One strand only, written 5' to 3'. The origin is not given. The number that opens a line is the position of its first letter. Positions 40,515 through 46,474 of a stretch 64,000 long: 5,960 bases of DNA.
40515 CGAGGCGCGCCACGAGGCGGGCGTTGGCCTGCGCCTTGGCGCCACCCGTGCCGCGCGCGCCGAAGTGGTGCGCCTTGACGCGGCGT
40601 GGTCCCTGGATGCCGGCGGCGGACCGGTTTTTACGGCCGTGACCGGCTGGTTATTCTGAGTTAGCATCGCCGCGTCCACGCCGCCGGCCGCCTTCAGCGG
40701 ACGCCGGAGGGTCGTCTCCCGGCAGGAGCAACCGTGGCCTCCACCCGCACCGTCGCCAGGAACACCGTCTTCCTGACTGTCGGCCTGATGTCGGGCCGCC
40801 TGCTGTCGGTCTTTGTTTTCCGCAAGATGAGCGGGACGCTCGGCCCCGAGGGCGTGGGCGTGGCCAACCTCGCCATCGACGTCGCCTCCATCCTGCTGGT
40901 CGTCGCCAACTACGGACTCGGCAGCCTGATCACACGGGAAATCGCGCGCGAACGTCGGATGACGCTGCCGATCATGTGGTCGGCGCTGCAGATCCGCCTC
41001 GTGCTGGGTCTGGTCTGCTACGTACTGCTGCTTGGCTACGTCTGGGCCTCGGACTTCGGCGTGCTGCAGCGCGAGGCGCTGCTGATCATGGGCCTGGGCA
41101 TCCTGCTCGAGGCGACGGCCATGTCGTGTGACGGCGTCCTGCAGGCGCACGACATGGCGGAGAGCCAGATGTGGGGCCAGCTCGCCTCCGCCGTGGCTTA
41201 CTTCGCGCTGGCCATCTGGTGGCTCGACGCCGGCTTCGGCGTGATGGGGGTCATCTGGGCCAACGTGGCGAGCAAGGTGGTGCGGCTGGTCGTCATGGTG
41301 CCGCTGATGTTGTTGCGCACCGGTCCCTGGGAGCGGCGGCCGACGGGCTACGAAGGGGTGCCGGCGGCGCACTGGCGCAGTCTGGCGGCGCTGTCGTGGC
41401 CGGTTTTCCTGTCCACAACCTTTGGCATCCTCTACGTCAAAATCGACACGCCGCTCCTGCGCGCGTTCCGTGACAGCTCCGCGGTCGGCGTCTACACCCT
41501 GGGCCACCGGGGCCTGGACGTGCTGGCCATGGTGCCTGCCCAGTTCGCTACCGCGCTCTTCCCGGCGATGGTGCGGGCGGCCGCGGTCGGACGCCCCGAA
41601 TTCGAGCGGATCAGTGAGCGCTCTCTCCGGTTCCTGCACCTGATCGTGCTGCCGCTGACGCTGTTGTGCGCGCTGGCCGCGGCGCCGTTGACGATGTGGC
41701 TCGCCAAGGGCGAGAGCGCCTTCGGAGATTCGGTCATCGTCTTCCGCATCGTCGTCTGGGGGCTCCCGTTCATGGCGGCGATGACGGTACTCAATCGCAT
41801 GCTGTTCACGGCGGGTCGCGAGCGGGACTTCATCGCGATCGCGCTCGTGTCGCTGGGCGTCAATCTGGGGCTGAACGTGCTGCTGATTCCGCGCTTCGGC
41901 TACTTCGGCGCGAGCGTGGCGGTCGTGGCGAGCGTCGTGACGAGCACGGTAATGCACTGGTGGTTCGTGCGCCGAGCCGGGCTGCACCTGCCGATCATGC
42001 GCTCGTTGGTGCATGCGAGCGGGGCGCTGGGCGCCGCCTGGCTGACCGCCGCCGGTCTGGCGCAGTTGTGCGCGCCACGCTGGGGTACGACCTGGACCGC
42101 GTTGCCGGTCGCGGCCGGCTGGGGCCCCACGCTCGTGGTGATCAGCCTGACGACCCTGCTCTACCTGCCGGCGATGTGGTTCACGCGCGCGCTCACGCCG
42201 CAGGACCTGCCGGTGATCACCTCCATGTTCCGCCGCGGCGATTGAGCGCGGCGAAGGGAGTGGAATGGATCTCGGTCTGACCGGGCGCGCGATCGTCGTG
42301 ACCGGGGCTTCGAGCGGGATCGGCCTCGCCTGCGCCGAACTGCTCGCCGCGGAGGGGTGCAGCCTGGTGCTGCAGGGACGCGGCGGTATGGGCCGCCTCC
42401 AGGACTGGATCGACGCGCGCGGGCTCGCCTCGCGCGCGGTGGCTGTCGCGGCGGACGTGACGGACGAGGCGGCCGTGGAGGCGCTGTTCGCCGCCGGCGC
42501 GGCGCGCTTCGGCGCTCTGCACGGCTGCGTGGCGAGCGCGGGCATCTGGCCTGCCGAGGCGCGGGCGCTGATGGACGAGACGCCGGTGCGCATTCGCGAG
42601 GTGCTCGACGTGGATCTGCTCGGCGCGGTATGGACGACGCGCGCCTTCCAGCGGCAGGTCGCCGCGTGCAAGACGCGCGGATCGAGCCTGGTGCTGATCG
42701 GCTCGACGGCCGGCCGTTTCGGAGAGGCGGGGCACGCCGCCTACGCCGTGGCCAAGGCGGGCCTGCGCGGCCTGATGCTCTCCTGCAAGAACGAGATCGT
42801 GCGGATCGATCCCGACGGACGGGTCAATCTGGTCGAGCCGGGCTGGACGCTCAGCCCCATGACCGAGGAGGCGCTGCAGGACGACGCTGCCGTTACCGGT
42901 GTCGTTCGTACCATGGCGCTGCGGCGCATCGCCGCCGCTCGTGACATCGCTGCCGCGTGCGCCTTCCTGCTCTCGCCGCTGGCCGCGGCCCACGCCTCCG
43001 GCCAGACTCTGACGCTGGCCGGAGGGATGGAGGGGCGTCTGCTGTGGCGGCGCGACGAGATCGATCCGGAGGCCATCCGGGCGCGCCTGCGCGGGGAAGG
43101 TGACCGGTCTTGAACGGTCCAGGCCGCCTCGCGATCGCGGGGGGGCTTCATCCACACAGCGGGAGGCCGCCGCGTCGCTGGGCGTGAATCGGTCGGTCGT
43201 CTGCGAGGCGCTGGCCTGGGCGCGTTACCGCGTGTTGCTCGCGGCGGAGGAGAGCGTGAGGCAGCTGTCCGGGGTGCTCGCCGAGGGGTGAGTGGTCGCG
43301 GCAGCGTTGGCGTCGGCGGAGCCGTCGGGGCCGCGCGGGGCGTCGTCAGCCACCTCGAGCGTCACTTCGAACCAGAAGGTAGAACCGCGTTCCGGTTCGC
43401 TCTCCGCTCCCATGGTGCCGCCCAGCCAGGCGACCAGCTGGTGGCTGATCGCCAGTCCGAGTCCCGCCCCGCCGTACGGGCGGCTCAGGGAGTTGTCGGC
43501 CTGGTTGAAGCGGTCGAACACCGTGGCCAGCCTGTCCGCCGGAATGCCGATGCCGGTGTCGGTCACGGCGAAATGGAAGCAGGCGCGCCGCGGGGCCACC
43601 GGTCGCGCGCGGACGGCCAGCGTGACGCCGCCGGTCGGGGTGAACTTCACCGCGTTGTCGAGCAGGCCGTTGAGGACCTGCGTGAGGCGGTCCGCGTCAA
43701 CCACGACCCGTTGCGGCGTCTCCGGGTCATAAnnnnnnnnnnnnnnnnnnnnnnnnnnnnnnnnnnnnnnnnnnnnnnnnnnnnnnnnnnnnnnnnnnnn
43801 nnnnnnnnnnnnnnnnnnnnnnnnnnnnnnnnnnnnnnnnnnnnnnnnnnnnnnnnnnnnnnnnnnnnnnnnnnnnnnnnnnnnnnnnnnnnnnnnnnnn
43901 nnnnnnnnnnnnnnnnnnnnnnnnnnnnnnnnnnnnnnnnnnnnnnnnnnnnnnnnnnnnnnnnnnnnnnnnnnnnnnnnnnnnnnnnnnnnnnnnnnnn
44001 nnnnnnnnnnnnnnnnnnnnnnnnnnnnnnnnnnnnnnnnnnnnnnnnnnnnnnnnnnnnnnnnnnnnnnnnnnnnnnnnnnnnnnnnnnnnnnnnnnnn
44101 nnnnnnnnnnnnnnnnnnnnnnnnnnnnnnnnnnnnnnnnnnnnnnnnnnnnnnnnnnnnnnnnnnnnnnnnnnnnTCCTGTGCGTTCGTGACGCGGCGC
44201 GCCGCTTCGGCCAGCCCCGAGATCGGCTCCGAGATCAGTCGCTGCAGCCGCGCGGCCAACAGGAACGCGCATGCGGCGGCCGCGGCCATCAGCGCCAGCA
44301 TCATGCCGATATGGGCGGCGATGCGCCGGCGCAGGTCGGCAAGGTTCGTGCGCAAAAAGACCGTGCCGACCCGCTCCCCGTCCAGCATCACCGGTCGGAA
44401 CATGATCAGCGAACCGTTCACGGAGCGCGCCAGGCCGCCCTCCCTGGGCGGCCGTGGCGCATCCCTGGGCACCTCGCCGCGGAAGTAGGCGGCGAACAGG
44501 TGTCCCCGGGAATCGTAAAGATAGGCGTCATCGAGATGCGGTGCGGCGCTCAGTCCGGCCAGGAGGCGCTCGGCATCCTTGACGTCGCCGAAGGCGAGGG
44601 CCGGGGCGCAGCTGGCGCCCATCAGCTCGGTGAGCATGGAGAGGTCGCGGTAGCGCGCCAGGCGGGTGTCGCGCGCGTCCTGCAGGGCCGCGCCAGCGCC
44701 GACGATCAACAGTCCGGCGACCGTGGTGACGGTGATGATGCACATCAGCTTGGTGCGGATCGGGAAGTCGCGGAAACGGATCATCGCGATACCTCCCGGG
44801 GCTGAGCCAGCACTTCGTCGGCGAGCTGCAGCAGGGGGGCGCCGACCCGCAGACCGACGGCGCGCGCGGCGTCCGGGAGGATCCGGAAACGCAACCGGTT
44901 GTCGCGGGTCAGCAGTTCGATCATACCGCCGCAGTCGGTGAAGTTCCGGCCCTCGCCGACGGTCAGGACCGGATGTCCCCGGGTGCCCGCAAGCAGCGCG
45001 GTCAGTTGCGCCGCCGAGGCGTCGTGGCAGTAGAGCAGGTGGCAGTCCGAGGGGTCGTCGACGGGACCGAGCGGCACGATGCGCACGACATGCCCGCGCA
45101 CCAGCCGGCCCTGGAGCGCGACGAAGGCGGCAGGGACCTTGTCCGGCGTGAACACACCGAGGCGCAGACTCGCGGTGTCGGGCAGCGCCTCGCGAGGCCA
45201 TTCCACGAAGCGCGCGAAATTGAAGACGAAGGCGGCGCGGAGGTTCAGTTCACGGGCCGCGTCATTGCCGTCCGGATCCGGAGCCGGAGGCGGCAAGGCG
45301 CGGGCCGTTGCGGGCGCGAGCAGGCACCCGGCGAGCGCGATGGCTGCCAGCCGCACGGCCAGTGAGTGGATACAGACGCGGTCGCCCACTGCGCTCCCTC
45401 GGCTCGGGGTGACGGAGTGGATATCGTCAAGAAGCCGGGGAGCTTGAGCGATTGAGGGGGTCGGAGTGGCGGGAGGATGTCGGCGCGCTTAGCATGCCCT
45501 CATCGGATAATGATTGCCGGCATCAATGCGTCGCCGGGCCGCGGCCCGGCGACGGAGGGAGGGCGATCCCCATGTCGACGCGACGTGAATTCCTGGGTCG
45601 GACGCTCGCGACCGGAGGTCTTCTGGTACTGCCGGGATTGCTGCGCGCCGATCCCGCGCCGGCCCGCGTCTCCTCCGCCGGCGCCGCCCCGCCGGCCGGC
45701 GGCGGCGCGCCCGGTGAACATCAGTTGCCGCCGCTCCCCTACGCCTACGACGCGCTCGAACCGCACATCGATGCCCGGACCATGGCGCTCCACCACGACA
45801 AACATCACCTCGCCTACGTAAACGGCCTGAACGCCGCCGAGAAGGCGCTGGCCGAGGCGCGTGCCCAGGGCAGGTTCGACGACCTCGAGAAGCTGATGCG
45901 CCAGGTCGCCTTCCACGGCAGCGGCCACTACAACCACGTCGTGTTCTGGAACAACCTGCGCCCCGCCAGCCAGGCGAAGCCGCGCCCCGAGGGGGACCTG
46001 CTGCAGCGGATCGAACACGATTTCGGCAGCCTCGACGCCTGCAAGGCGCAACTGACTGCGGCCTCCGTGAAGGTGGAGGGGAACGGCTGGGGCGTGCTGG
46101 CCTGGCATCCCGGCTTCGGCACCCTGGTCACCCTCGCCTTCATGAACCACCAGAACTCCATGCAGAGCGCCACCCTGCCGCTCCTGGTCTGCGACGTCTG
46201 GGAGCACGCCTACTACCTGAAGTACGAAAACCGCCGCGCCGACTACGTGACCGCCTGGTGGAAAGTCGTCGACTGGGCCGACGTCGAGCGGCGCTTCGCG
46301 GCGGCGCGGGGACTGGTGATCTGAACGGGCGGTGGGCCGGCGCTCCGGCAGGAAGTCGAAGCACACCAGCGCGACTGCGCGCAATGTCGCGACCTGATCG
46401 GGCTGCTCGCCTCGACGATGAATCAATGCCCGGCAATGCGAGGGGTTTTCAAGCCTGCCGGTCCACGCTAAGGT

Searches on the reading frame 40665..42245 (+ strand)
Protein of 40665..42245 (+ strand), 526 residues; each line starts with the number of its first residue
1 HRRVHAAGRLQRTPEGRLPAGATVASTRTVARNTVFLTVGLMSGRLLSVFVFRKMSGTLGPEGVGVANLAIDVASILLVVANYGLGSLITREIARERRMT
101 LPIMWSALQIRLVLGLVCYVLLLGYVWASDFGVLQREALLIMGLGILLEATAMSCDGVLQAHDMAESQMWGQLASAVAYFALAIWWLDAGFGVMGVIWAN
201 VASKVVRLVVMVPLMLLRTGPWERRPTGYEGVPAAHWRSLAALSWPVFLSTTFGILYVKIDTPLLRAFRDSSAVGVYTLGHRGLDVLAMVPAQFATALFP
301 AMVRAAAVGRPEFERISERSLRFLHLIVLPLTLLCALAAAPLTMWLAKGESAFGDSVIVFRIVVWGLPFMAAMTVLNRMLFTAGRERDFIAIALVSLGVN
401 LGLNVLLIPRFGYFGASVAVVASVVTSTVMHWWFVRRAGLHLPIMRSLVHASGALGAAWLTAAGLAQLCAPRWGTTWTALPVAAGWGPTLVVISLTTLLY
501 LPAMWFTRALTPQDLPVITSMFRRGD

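Call 82: search_protein_families(library=pfam, proteins=[window:40665-42245:+], max_evalue=0.00001)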
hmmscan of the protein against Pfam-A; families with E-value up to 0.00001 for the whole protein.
window:40665-42245:+ (526 aa): 4 families
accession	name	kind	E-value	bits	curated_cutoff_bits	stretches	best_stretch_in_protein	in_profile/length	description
PF01943.22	Polysacc_synt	-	5.3e-24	85.5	28.2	1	30-304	1-272/274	Polysaccharide biosynthesis protein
PF13440.11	Polysacc_synt_3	-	2.4e-13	50.4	23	1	59-343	6-280/293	Polysaccharide biosynthesis protein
PF03023.19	MurJ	-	5.5e-13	48.8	27.4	1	236-460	195-424/451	Lipid II flippase MurJ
PF01554.23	MatE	-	1.3e-06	28.7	24.9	1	246-406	1-161/161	MatE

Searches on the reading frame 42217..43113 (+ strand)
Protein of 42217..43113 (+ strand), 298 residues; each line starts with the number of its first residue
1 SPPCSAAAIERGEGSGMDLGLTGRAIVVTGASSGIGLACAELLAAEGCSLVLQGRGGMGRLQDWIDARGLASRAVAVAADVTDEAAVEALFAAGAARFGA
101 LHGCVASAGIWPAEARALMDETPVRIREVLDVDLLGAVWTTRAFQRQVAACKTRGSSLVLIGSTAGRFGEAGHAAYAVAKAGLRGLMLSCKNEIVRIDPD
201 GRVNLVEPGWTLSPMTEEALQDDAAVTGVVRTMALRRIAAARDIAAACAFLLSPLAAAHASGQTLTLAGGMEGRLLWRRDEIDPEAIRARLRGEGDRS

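Call 82: search_protein_families(library=pfam, proteins=[window:42217-43113:+], max_evalue=0.00001)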
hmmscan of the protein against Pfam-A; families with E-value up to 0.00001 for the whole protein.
window:42217-43113:+ (298 aa): 3 families
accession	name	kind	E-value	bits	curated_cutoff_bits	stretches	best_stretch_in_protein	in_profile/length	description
PF13561.12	adh_short_C2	-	5.4e-38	131.3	27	1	30-271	1-235/236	Enoyl-(Acyl carrier protein) reductase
PF00106.31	adh_short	-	9.4e-33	113.8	26.6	1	25-222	2-193/195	short chain dehydrogenase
PF08659.16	KR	-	1.2e-14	55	22.6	1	26-187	3-160/180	KR domain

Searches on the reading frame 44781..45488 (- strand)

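Call 82: search_protein_families(library=pfam, proteins=[window:44781-45488:-], max_evalue=0.00001)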
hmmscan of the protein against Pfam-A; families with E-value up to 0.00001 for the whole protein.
window:44781-45488:- (235 aa): 1 family
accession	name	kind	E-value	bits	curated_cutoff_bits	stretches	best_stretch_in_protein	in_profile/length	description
PF13689.11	DUF4154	-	8.1e-37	126.9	24.9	1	83-223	3-142/143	YfiR/HmsC-like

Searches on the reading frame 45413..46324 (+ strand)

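Call 82: search_protein_families(library=pfam, proteins=[window:45413-46324:+], max_evalue=0.00001)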
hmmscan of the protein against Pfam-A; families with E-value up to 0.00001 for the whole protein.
window:45413-46324:+ (303 aa): 2 families
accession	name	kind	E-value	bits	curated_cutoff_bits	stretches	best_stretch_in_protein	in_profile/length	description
PF02777.23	Sod_Fe_C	-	1.3e-35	121.9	20.9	1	192-294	1-102/102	Iron/manganese superoxide dismutases, C-terminal domain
PF00081.27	Sod_Fe_N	-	6.6e-30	103.9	27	1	102-182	1-81/82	Iron/manganese superoxide dismutases, alpha-hairpin domain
